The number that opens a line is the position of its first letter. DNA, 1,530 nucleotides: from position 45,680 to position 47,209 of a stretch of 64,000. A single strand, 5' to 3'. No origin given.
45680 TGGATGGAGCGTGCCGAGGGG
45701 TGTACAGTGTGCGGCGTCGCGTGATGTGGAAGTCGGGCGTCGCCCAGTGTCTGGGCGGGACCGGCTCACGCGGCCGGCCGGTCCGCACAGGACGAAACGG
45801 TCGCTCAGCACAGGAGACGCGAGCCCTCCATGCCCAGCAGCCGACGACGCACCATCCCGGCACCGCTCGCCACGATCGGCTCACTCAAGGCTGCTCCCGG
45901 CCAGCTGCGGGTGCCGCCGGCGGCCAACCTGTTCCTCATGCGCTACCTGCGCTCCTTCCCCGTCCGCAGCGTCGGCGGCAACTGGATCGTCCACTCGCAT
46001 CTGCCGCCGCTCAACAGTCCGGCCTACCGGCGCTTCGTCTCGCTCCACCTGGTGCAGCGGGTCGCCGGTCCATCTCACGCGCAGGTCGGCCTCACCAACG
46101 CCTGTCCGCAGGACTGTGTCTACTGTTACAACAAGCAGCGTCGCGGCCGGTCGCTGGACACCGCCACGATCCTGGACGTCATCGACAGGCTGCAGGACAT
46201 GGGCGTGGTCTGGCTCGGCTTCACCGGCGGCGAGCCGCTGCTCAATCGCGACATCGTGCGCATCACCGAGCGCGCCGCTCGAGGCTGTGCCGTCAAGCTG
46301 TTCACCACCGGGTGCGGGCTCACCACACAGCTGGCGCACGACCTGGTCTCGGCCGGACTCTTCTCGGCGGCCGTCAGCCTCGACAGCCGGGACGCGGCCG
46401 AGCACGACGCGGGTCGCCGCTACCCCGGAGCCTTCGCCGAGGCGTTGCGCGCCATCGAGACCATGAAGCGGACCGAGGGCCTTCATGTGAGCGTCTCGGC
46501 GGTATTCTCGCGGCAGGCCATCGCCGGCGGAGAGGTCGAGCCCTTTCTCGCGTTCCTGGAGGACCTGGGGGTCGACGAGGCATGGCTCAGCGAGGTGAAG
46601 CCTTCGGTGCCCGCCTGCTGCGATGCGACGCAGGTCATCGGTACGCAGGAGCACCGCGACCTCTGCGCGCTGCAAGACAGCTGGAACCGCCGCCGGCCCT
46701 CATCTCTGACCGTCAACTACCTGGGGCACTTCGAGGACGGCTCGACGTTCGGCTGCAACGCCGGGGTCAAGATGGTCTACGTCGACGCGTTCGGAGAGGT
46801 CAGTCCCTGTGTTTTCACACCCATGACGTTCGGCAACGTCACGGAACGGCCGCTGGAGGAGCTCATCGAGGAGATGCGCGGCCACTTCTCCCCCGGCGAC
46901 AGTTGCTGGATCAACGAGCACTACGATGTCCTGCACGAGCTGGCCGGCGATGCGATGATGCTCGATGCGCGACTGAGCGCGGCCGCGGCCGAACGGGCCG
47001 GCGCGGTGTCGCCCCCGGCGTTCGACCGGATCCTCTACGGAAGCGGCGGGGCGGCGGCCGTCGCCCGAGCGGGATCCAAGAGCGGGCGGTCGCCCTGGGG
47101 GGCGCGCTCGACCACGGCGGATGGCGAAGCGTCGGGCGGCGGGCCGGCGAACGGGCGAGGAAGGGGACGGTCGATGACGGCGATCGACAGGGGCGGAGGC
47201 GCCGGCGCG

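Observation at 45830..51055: Compact operon: membrane-anchored radical-SAM/SPASM enzyme, Cys-domain + GMC-type flavoprotein, MFS transporter, bracketed by msrA and msrB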

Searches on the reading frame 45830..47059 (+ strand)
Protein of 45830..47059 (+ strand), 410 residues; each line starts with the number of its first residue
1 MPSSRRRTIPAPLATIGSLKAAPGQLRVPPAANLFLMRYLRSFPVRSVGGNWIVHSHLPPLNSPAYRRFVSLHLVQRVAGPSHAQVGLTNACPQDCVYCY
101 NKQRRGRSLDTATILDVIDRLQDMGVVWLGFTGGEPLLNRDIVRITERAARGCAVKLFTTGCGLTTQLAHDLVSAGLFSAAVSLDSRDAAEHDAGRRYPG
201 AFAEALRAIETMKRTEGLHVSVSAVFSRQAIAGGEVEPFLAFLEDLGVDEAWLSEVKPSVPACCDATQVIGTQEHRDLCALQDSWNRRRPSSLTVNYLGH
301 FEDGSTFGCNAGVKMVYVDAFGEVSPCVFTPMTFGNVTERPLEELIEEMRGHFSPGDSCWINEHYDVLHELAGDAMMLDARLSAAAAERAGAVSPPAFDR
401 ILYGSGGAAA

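Call 17: find_related_loci(query=A1, collection=genome_contigs, flank=7000)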
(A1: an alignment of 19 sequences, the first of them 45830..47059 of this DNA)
Query A1 (410 aa) in genome_contigs; peptide patterns used: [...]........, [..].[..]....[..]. (x = any residue, [..] = any of these).
599 stretches matched a pattern (row limit reached: there are more); 397 encode a relative of the query (tblastn E <= 1e-3); the best 80 are kept; 80 distinct loci.
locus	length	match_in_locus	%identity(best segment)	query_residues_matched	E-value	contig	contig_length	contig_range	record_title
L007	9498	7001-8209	69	1-404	0e+0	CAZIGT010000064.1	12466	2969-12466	MAG TPA_asm: uncultured Thermoleophilia bacterium isolate SRP167436_co1_25 genome assembly, contig: NODE_8403_length_124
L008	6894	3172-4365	63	8-404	1e-164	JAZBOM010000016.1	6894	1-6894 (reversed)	MAG: Thermoleophilia bacterium isolate bin.663 k117_320596, whole genome shotgun sequence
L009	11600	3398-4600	62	8-407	2e-162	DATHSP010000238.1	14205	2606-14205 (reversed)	MAG TPA_asm: Thermoleophilia bacterium isolate SMAG_U16054 k141_224149, whole genome shotgun sequence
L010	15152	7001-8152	63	19-405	6e-150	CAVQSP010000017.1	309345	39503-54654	MAG: uncultured Thermoleophilia bacterium isolate MFD00032.bin.2.192 genome assembly, contig: contig_80387, whole genome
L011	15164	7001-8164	57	13-402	5e-141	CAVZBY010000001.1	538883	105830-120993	MAG: Candidatus Aminicenantes bacterium isolate MFD00905.bin.2.121 genome assembly, contig: contig_15362, whole genome s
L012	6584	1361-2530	53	13-403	4e-139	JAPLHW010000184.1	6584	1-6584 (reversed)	MAG: Coprothermobacterota bacterium isolate LacPavin_0920_SED2_MAG_58_15 LacPavin_0920_SED2_scaffold_865193, whole genom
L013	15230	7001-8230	57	12-404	1e-138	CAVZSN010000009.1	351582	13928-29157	MAG: uncultured Actinomycetota bacterium isolate MFD00709.bin.2.159 genome assembly, contig: contig_60976, whole genome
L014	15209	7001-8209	56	11-410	3e-138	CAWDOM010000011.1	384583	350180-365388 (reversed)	MAG: uncultured Actinomycetota bacterium isolate MFD04716.bin.2.261 genome assembly, contig: contig_64006, whole genome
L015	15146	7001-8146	58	19-402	3e-137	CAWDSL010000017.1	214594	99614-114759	MAG: uncultured bacterium isolate MFD00709.bin.2.117 genome assembly, contig: contig_38223, whole genome shotgun sequenc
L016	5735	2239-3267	61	26-370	2e-137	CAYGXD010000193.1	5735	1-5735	MAG TPA_asm: uncultured Eubacteriales bacterium isolate ERP119294_co1_437 genome assembly, contig: NODE_21724_length_573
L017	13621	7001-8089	59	1-365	1e-136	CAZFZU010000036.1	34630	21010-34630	MAG TPA_asm: uncultured Eubacteriales bacterium isolate SRP278314_co1_38 genome assembly, contig: NODE_1605_length_34630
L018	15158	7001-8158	56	7-394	2e-136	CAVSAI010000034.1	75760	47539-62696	MAG: Candidatus Aminicenantes bacterium isolate MFD05942.bin.3.222 genome assembly, contig: contig_48126, whole genome s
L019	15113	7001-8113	56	4-375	2e-135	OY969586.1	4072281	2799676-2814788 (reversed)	MAG: Candidatus Aminicenantes bacterium isolate MFD10007.bin.c.2 genome assembly, chromosome: 1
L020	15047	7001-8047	60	19-369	2e-135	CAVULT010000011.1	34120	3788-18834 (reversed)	MAG: Candidatus Aminicenantes bacterium isolate MFD01872.bin.3.371 genome assembly, contig: contig_143130, whole genome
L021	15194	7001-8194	53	5-404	2e-135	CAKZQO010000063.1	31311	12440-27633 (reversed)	MAG TPA_asm: uncultured Spirochaeta sp. isolate SRR5214706_bin.118_CONCOCT_v1.1_MAG genome assembly, contig: ERZ1744544.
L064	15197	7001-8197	49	11-409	3e-127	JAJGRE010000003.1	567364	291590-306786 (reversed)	Calditrichales bacterium MX18-03 contig3_567364bp, whole genome shotgun sequence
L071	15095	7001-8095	53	26-383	2e-126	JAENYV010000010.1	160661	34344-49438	MAG: Dethiobacter alkaliphilus isolate BL5_bin.7 BL5_bin7_NODE_49_length_160661_cov_23.132168, whole genome shotgun sequ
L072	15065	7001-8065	52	13-370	5e-126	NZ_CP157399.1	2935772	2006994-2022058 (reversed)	MAG: Dehalobacter sp. 4CP chromosome, complete genome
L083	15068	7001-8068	52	12-370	5e-123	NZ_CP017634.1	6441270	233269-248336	Candidatus Formimonas warabiya strain DCMF chromosome, complete genome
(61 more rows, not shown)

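Call 56: search_protein_families(library=ncbifam, proteins=[L072:8264-8662:+, L071:8552-9088:+, L083:8195-8593:+, L064:8601-9134:+], max_evalue=1)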
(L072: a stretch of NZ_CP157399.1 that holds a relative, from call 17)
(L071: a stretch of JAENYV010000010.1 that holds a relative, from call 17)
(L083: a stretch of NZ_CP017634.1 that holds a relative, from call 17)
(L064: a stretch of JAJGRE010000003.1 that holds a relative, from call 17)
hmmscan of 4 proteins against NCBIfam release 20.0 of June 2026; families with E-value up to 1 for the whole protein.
L072:8264-8662:+ (133 aa): 0 families

L071:8552-9088:+ (179 aa): 0 families

L083:8195-8593:+ (133 aa): 0 families

L064:8601-9134:+ (178 aa): 1 family
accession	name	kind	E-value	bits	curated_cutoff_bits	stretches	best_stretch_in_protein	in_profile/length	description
NF045837.1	Mplas_Cys_pep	subfamily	0.16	11.9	45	1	40-104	48-112/240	putative cysteine peptidase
